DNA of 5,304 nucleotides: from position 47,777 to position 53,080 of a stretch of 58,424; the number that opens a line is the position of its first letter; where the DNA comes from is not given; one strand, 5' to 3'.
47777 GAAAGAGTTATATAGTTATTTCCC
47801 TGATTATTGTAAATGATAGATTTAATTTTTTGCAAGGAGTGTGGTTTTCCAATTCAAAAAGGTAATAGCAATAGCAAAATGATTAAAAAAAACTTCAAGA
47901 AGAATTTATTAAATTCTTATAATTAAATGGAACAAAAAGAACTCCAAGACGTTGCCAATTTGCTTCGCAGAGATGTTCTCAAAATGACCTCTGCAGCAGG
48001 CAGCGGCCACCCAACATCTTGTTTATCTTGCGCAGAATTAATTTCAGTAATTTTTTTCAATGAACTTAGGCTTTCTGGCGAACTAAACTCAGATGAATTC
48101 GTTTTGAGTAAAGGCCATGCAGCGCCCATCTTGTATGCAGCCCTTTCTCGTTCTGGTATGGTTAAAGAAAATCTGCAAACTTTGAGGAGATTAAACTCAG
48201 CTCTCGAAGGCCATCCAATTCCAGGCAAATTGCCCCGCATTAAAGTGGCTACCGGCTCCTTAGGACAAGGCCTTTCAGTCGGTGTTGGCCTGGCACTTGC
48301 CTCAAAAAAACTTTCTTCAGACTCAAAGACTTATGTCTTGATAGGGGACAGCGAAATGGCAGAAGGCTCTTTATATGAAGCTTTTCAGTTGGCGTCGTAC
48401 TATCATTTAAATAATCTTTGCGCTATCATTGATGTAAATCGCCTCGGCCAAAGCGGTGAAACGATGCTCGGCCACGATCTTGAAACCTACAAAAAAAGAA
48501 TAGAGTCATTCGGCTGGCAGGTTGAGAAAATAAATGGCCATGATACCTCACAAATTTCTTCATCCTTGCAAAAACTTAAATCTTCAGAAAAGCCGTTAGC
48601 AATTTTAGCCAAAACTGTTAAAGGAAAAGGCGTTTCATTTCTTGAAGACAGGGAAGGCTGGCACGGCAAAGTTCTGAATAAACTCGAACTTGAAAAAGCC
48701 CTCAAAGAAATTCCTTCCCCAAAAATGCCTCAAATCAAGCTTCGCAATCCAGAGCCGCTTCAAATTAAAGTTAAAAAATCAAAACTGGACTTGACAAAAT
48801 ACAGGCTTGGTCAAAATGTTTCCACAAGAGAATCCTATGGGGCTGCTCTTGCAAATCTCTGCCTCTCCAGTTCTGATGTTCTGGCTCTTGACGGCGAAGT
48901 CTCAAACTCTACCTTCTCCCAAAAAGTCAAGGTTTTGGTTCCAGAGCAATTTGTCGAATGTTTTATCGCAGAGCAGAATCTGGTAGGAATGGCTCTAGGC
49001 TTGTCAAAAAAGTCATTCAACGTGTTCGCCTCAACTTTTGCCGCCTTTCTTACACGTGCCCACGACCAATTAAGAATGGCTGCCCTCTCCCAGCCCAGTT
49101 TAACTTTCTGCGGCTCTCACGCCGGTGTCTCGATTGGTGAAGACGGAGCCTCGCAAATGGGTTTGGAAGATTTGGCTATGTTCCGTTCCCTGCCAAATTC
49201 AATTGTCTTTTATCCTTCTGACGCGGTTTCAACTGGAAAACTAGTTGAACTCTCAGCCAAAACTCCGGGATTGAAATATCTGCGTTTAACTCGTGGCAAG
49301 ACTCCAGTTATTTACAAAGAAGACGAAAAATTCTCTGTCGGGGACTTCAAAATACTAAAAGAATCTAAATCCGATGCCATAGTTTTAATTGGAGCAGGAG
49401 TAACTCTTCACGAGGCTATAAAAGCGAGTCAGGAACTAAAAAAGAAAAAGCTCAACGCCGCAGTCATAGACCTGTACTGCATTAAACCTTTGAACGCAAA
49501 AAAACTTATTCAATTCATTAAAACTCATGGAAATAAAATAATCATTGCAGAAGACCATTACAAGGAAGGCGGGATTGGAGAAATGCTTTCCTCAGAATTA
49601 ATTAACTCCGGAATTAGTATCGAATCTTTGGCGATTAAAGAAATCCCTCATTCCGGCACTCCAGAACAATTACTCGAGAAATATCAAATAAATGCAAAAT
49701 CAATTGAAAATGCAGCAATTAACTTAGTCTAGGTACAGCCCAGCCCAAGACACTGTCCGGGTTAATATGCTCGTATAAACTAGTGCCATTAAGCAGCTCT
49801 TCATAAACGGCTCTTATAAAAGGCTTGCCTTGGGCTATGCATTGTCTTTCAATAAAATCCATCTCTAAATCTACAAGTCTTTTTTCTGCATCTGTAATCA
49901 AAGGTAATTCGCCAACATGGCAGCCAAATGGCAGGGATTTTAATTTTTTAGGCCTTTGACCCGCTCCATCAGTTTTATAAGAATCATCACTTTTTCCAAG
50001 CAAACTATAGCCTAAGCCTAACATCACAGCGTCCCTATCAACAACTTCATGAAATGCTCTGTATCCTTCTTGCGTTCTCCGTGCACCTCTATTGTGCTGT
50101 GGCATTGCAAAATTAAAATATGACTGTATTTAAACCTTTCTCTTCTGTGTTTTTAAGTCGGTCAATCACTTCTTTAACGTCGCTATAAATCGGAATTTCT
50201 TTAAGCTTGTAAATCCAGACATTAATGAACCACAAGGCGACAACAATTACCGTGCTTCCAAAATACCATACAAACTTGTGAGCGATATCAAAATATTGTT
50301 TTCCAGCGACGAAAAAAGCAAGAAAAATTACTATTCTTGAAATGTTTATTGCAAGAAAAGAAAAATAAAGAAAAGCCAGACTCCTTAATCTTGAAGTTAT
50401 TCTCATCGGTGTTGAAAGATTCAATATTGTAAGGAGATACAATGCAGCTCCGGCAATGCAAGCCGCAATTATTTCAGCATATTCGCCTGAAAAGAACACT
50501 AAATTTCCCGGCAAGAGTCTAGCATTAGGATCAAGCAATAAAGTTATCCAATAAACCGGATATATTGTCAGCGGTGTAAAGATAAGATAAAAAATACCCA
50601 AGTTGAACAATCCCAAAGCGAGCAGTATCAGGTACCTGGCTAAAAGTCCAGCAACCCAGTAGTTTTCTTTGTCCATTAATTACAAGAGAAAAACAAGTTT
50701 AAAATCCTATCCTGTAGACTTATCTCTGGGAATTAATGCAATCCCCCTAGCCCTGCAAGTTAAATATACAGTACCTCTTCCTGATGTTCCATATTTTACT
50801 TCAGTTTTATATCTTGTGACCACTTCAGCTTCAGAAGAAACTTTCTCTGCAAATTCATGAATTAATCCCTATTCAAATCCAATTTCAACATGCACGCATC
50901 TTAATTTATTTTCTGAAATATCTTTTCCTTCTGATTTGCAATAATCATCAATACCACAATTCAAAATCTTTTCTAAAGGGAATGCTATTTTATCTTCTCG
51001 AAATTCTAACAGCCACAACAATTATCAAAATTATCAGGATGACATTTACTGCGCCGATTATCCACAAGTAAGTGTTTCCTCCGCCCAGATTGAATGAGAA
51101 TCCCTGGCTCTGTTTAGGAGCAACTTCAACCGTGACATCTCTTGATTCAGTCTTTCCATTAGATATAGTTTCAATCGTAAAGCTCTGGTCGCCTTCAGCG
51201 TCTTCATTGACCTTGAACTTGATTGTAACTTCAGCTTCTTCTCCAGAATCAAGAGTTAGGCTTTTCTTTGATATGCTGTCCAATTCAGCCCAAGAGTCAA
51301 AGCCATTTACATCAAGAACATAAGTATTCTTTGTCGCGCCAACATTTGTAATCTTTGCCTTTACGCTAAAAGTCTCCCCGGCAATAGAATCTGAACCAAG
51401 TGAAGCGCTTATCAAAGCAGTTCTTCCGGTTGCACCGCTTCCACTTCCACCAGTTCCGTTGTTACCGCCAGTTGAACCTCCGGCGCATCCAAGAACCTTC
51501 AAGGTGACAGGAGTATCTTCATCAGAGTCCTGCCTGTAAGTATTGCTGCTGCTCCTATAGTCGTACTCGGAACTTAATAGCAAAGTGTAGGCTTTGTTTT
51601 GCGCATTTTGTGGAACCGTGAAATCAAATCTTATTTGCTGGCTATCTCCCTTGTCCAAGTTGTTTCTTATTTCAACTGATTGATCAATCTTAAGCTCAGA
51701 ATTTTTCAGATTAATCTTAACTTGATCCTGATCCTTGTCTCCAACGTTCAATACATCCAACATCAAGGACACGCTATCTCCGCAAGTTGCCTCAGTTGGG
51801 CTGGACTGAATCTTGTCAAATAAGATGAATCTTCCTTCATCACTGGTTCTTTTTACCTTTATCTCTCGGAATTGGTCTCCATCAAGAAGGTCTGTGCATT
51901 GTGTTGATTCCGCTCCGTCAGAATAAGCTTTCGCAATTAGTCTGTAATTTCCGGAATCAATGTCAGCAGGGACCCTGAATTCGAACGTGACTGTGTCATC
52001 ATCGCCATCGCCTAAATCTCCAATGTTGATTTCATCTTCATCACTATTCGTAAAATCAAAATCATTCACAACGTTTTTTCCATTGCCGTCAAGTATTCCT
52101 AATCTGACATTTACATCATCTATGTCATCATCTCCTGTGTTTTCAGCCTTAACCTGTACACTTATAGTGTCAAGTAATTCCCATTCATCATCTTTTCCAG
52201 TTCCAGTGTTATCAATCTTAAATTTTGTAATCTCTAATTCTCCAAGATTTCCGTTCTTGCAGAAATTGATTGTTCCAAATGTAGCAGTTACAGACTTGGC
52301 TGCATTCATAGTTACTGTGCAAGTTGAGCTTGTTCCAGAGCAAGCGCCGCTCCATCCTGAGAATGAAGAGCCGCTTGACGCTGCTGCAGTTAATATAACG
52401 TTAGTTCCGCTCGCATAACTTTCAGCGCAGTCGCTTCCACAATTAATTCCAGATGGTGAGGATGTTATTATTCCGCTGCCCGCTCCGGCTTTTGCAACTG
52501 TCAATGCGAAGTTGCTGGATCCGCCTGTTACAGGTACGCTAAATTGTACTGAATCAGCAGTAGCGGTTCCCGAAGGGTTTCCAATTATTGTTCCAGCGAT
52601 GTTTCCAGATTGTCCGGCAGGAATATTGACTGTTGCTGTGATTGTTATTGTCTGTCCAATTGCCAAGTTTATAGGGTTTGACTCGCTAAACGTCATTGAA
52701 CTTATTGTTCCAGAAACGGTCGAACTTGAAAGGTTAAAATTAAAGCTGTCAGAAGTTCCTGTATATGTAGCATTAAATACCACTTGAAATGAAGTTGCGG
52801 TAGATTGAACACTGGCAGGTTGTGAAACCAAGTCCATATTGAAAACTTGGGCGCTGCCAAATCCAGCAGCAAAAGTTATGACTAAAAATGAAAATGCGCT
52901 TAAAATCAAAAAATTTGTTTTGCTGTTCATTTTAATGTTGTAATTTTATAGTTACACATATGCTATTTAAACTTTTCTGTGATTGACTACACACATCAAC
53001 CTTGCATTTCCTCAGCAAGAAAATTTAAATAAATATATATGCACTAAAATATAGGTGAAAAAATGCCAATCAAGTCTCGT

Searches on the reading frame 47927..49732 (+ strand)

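Call 25: search_protein_families(library=pfam, proteins=[window:47927-49732:+], max_evalue=0.001)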
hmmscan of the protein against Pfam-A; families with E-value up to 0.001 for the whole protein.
window:47927-49732:+ (601 aa): 6 families
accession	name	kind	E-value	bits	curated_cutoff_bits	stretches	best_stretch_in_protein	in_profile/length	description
PF00456.26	Transketolase_N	-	1.1e-41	143.4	22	1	8-258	4-271/334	Transketolase, thiamine diphosphate binding domain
PF02779.29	Transket_pyr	-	1.5e-37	129.4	27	1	297-459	2-172/174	Transketolase, pyrimidine binding domain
PF02780.25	Transketolase_C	-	6e-20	71.9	25.9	1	477-593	4-124/124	Transketolase, C-terminal domain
PF13292.11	DXP_synthase_N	-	3.8e-10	39.9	21.2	1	1-172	13-172/274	1-deoxy-D-xylulose-5-phosphate synthase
PF00676.26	E1_dh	-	7.2e-08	32.2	22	1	105-208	96-198/300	Dehydrogenase E1 component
PF22613.1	Transketolase_C_1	-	0.00017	22.2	27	1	477-525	6-54/113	Transketolase-like TK C-terminal domain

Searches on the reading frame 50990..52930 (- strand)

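Call 25: search_protein_families(library=pfam, proteins=[window:50990-52930:-], max_evalue=0.001)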
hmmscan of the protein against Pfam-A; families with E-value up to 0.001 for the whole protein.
window:50990-52930:- (646 aa): 6 families
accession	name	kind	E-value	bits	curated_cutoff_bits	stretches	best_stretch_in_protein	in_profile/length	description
PF18998.6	Flg_new_2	-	3.3e-13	49.9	23.6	1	166-220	14-71/73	Divergent InlB B-repeat domain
PF10633.15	NPCBM_assoc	-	7.6e-10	39.3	24.4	0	517-586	3-73/78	NPCBM-associated, NEW3 domain of alpha-galactosidase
PF07705.17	CARDB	-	2.2e-07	31.4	22.7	0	374-449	8-78/101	CARDB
PF14524.12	Wzt_C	-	9.5e-06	26.1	30.4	0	230-350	8-122/143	Wzt C-terminal domain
PF23619.1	Ig_VWA7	-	0.00015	22.4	27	0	517-600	14-94/104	VWA7 Ig-like domain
PF02221.20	E1_DerP2_DerF2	-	0.0002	22.1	22.7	0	308-347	89-128/133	ML domain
